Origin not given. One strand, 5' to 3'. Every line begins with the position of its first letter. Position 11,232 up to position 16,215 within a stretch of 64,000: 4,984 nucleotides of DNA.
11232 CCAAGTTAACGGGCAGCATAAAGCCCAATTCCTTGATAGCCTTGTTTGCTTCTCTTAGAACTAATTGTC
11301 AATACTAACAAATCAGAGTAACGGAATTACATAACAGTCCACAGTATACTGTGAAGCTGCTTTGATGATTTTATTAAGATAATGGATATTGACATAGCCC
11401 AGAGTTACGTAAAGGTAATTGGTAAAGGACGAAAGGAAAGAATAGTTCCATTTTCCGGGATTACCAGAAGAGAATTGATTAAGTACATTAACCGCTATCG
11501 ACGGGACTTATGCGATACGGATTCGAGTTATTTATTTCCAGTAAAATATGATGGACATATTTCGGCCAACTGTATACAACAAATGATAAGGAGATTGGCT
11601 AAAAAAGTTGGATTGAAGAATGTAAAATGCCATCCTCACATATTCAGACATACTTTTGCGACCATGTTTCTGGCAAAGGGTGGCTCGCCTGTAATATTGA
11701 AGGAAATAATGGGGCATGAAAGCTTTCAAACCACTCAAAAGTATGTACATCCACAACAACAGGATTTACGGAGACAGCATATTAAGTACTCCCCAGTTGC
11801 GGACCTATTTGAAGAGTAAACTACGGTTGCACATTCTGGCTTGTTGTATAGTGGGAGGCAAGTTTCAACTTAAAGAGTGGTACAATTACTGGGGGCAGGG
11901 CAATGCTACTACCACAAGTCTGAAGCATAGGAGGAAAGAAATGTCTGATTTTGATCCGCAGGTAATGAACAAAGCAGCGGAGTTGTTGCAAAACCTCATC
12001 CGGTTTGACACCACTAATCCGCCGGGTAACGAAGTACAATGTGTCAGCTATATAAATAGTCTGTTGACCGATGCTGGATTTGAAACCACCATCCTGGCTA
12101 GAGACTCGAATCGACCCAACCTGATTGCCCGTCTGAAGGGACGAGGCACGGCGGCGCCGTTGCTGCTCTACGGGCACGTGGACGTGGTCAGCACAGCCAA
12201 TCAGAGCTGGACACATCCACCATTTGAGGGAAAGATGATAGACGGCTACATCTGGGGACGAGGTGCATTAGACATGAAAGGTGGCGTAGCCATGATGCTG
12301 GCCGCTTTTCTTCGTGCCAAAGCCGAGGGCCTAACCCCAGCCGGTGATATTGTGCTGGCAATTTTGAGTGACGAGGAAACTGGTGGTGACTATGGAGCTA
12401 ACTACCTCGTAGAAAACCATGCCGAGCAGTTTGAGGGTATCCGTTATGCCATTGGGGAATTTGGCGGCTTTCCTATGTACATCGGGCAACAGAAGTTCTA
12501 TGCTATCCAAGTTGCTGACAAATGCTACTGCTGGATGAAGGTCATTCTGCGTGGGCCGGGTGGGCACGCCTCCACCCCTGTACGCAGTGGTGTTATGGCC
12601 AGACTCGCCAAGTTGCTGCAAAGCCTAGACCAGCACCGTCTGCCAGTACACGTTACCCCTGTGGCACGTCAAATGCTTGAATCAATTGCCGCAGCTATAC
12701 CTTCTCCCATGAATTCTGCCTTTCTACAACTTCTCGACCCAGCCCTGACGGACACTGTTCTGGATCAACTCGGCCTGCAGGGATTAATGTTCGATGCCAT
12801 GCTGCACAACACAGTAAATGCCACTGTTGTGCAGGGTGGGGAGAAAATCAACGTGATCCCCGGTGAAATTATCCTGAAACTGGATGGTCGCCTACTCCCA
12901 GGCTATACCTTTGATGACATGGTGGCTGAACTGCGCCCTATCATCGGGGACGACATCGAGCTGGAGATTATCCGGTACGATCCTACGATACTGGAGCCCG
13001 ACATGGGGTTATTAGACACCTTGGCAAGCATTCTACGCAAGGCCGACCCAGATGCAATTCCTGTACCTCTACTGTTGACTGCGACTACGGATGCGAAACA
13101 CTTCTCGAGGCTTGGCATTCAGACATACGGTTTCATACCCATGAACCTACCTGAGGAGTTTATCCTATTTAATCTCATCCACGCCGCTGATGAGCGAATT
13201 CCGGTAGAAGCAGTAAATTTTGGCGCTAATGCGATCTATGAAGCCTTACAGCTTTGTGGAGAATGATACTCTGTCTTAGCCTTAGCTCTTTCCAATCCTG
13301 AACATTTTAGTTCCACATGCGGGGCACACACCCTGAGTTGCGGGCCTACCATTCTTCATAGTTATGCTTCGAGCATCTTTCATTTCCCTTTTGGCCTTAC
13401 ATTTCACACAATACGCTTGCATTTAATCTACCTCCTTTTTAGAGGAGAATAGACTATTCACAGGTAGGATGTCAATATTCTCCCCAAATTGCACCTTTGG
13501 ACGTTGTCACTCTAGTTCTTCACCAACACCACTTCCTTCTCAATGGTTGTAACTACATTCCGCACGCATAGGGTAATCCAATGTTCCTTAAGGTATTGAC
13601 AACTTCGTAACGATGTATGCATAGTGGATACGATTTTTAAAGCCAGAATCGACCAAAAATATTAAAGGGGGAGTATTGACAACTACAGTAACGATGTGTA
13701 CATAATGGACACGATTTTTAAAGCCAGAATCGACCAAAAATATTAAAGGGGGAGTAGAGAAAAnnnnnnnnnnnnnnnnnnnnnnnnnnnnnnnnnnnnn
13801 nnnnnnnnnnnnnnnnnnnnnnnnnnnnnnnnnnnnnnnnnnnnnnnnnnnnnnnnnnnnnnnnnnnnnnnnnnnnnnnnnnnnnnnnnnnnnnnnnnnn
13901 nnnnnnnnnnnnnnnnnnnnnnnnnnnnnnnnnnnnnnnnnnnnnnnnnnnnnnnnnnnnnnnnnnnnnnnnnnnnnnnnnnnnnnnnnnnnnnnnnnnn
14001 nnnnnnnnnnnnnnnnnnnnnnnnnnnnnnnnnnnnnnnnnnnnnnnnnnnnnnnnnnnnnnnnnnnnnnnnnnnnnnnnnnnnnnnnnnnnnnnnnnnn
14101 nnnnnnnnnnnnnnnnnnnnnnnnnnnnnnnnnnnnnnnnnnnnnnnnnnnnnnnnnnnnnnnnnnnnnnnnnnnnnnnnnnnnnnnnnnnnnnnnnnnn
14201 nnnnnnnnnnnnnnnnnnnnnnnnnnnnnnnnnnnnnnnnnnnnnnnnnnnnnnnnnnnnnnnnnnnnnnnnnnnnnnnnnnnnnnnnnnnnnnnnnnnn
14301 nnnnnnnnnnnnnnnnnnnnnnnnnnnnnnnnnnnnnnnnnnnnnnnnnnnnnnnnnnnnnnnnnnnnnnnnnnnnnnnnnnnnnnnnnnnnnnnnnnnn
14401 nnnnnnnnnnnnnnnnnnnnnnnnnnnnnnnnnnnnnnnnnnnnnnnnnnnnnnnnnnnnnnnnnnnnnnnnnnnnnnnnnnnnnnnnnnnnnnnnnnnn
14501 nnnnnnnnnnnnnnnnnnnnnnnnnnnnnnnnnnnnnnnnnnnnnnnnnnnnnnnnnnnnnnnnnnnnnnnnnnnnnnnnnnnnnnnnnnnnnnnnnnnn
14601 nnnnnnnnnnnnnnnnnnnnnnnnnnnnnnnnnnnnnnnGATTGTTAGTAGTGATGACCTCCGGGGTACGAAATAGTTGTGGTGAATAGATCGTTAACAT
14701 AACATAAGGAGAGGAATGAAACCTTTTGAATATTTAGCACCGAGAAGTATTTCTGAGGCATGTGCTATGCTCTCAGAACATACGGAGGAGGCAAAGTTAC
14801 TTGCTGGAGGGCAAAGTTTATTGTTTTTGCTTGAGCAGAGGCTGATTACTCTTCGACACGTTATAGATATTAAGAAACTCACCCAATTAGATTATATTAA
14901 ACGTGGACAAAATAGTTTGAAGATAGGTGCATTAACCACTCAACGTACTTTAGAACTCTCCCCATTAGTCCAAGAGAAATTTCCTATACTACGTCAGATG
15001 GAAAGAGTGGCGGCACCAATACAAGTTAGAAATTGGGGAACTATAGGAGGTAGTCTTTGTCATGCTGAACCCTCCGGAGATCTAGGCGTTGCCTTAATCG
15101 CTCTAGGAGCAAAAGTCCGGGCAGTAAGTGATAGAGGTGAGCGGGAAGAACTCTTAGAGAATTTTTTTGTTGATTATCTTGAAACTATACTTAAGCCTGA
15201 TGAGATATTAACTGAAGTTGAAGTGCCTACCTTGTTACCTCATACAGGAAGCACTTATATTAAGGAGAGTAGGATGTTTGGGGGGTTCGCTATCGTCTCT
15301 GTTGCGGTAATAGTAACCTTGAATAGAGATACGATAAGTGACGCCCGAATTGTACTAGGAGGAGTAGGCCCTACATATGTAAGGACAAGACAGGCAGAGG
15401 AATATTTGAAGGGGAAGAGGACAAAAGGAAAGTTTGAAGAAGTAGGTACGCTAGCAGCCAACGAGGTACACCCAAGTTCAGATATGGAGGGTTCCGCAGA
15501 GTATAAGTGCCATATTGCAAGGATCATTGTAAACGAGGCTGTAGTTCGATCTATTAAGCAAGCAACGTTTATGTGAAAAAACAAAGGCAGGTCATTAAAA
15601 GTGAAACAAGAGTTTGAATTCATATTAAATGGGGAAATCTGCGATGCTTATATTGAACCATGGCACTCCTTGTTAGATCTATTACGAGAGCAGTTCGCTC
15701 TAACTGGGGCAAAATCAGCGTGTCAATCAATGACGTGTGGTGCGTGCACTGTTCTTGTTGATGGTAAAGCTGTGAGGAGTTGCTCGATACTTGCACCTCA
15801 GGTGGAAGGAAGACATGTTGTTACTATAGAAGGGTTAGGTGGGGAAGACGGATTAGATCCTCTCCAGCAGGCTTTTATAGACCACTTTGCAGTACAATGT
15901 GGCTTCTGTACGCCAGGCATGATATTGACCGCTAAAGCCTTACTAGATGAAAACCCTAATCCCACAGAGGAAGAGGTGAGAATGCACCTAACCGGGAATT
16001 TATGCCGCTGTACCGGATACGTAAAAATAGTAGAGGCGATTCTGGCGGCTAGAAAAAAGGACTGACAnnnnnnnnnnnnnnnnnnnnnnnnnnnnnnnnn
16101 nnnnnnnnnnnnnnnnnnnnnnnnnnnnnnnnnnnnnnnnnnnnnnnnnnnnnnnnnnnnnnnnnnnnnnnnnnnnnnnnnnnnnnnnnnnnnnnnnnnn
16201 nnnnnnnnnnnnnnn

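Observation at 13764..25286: Molybdenum hydroxylase cluster with an embedded tryptophanase and a dedicated ABC importer: candidate uncharacterised Trp/indole catabolic module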

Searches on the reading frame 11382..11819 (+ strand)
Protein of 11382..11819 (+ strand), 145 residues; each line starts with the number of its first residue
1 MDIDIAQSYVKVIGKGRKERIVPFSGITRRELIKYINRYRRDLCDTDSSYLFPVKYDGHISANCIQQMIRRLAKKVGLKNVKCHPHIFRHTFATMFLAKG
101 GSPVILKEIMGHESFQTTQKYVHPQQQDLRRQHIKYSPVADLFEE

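Call 4: search_protein_families(library=pfam, proteins=[window:11382-11819:+])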
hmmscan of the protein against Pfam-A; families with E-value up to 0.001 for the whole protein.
window:11382-11819:+ (145 aa): 1 family
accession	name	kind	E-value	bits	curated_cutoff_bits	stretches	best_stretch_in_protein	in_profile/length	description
PF00589.27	Phage_integrase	-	1.9e-24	86.8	27.1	1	2-127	48-171/172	Phage integrase family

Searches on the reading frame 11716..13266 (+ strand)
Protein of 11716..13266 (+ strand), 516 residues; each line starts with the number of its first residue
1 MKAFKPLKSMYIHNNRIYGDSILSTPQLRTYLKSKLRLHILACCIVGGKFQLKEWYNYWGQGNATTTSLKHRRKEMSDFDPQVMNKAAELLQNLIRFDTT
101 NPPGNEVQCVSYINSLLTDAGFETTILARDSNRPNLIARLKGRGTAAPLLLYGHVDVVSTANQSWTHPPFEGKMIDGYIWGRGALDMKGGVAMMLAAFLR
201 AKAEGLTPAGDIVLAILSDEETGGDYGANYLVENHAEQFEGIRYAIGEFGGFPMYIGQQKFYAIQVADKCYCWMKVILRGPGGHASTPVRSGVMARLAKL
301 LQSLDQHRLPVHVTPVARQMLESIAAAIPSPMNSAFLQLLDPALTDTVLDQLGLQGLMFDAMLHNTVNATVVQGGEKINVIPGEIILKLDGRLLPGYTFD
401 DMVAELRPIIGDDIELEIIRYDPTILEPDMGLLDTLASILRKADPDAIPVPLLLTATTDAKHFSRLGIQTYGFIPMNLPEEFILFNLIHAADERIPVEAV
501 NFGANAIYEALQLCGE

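Call 4: search_protein_families(library=pfam, proteins=[window:11716-13266:+])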
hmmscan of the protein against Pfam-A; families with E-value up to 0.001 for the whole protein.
window:11716-13266:+ (516 aa): 3 families
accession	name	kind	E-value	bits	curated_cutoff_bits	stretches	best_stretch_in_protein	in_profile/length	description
PF01546.33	Peptidase_M20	-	1.8e-30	106.8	24.6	1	150-512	1-205/206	Peptidase family M20/M25/M40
PF07687.19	M20_dimer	-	4.1e-11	43.2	21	1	269-410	4-99/107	Peptidase dimerisation domain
PF04389.22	Peptidase_M28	-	1.7e-09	38.1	21.3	1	135-242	1-86/193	Peptidase family M28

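Call 5: search_protein_families(library=ncbifam, proteins=[window:11716-13266:+], max_evalue=0.00001)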
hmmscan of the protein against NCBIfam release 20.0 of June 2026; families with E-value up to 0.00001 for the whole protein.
window:11716-13266:+ (516 aa): 46 families (the best 25 are shown)
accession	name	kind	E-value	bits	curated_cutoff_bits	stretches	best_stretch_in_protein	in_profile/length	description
NF005913.0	PRK07906.1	subfamily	9.9e-120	400.1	382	1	77-512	7-440/442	hypothetical protein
NF006596.0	PRK09133.1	subfamily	2e-73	247.6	349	1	76-512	29-468/474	hypothetical protein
NF006399.0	PRK08651.1-2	equivalog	3e-46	158.3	381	1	84-512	3-402/405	succinyl-diaminopimelate desuccinylase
TIGR01910.1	DapE-ArgE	subfamily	4.5e-46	157.8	217.6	2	89-294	2-200/373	ArgE/DapE family deacylase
NF006400.0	PRK08651.1-3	equivalog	4.3e-40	137.8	374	2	82-290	7-216/410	succinyl-diaminopimelate desuccinylase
NF006113.0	PRK08262.1-4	equivalog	2.3e-38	132.2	503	1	145-496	125-487/510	M20 family peptidase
NF006111.0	PRK08262.1-1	equivalog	2.6e-38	131.9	825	1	137-499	108-476/493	M20 family peptidase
NF010589.0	PRK13983.1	equivalog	8.2e-37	127.1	333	1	82-293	11-227/409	M20 family metallo-hydrolase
NF006365.0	PRK08588.1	subfamily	1.6e-36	126.5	289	1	85-464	7-336/383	succinyl-diaminopimelate desuccinylase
NF006112.0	PRK08262.1-3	equivalog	5.1e-36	124.3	510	1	137-501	108-476/492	M20 family peptidase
TIGR01880.1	Ac-peptdase-euk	subfamily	1e-34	119.9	338.6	2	88-308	13-230/401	N-acyl-aliphatic-L-amino acid amidohydrolase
NF009557.0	PRK13009.1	equivalog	5.3e-34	118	284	1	85-247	3-162/377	succinyl-diaminopimelate desuccinylase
NF005710.0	PRK07522.1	subfamily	3e-32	112.3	412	1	84-287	7-198/391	acetylornithine deacetylase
TIGR01892.1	AcOrn-deacetyl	equivalog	1.3e-30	106.7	297.7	1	89-309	1-208/365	acetylornithine deacetylase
TIGR01246.1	dapE_proteo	equivalog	7.4e-28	97.6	361.8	1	88-247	2-157/370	succinyl-diaminopimelate desuccinylase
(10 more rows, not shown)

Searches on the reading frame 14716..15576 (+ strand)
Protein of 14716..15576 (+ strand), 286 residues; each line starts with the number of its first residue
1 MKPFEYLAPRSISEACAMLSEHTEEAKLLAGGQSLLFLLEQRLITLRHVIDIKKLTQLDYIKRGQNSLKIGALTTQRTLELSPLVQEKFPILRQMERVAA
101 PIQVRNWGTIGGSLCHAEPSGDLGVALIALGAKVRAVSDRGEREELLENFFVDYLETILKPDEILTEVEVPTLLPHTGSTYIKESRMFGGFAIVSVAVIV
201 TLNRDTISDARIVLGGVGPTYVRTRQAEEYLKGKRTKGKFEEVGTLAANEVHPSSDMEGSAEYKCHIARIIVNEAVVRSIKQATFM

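Call 3: search_protein_families(library=pfam, proteins=[window:14716-15576:+])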
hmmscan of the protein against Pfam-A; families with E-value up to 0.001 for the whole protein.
window:14716-15576:+ (286 aa): 2 families
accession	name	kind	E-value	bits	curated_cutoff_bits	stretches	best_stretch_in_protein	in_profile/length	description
PF00941.27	FAD_binding_5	-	1.1e-49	169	27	1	3-172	2-169/170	FAD binding domain in molybdopterin dehydrogenase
PF03450.22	CO_deh_flav_C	-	2.2e-20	73.1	25.5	1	186-274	8-97/102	CO dehydrogenase flavoprotein C-terminal domain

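Call 5: search_protein_families(library=ncbifam, proteins=[window:14716-15576:+], max_evalue=0.00001)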
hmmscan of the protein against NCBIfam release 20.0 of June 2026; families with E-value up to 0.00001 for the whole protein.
window:14716-15576:+ (286 aa): 8 families
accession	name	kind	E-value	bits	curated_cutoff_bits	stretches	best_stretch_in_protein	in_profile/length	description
NF041019.1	glyceraldDH_beta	equivalog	1.5e-74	250.7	350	1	3-277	5-278/280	glyceraldehyde dehydrogenase subunit beta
NF043083.1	XdhB_XDHase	equivalog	9.9e-48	162.7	310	1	6-283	7-287/289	xanthine dehydrogenase subunit XdhB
NF007427.0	PRK09971.1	equivalog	6e-46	157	287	1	5-283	6-287/292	xanthine dehydrogenase FAD-binding subunit XdhB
TIGR02963.1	xanthine_xdhA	equivalog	2.7e-40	138.4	467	1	7-272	196-461/468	xanthine dehydrogenase small subunit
TIGR03195.1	4hydrxCoA_B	equivalog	3.3e-23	82.3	404.55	2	2-116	3-116/321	4-hydroxybenzoyl-CoA reductase subunit beta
TIGR03312.1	Se_sel_red_FAD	hypoth_equivalog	2.3e-17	63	241.5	1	5-278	3-249/257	molybdopterin-dependent oxidoreductase FAD-binding subunit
TIGR03199.1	pucC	equivalog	5.3e-17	62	306.05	1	9-268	1-258/264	xanthine dehydrogenase subunit C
TIGR02969.1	mam_aldehyde_ox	subfamily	2.8e-08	31.7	1912.3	1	92-263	334-510/1330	aldehyde oxidase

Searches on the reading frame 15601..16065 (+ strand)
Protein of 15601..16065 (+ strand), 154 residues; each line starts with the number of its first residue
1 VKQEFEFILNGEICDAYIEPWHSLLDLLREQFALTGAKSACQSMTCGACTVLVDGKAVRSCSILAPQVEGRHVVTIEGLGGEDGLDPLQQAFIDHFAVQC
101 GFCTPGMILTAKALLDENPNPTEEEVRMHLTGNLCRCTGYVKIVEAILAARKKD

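Call 3: search_protein_families(library=pfam, proteins=[window:15601-16065:+])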
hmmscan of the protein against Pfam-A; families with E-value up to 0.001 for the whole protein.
window:15601-16065:+ (154 aa): 3 families
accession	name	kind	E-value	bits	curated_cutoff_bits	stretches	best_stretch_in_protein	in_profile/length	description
PF01799.25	Fer2_2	-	1.5e-34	118.4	30.3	1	75-147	1-74/75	[2Fe-2S] binding domain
PF13085.11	Fer2_3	-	1.7e-05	25.2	27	1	38-79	49-89/107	2Fe-2S iron-sulfur cluster binding domain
PF00111.32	Fer2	-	8.7e-05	22.8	21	1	23-66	17-57/77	2Fe-2S iron-sulfur cluster binding domain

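Call 5: search_protein_families(library=ncbifam, proteins=[window:15601-16065:+], max_evalue=0.00001)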
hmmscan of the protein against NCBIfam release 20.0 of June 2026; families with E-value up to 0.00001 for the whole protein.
window:15601-16065:+ (154 aa): 11 families
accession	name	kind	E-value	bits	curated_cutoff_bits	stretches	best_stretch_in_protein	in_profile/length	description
NF041020.1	glyceraldDH_gamma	equivalog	2.1e-57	193.3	290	1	8-153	16-161/164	glyceraldehyde dehydrogenase subunit gamma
TIGR03193.1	4hydroxCoAred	equivalog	5.7e-52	175.6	257.8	1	9-150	6-147/148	4-hydroxybenzoyl-CoA reductase subunit gamma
NF043084.2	XdhC_XDHase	equivalog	1e-51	174.4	217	1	5-148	3-147/151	xanthine dehydrogenase subunit XdhC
TIGR03198.1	pucE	equivalog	2.5e-51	173.1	254.3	1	2-151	1-149/151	xanthine dehydrogenase subunit E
NF045668.1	pterin_aldehy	equivalog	7.7e-50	169.9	1100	1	7-151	5-152/905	molybdopterin-dependent aldehyde oxidoreductase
TIGR03311.1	Se_dep_XDH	equivalog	5.1e-48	163.8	830.45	1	6-150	2-143/848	selenium-dependent xanthine dehydrogenase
NF007387.0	PRK09908.1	equivalog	1.3e-42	144.9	212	1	6-153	10-158/159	xanthine dehydrogenase iron sulfur-binding subunit XdhC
TIGR02963.1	xanthine_xdhA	equivalog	2.6e-40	138.4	467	1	6-150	2-157/468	xanthine dehydrogenase small subunit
NF008514.0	PRK11433.1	equivalog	9.2e-40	136.4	322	1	5-148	53-211/218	aldehyde dehydrogenase iron-sulfur subunit PaoA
TIGR02969.1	mam_aldehyde_ox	subfamily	2.1e-26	91.8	1912.3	1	7-147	5-157/1330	aldehyde oxidase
TIGR03313.1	Se_sel_red_Mo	hypoth_equivalog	3.4e-14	51.5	1101.9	1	9-151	3-145/951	molybdopterin-dependent oxidoreductase Mo/Fe-S-binding subunit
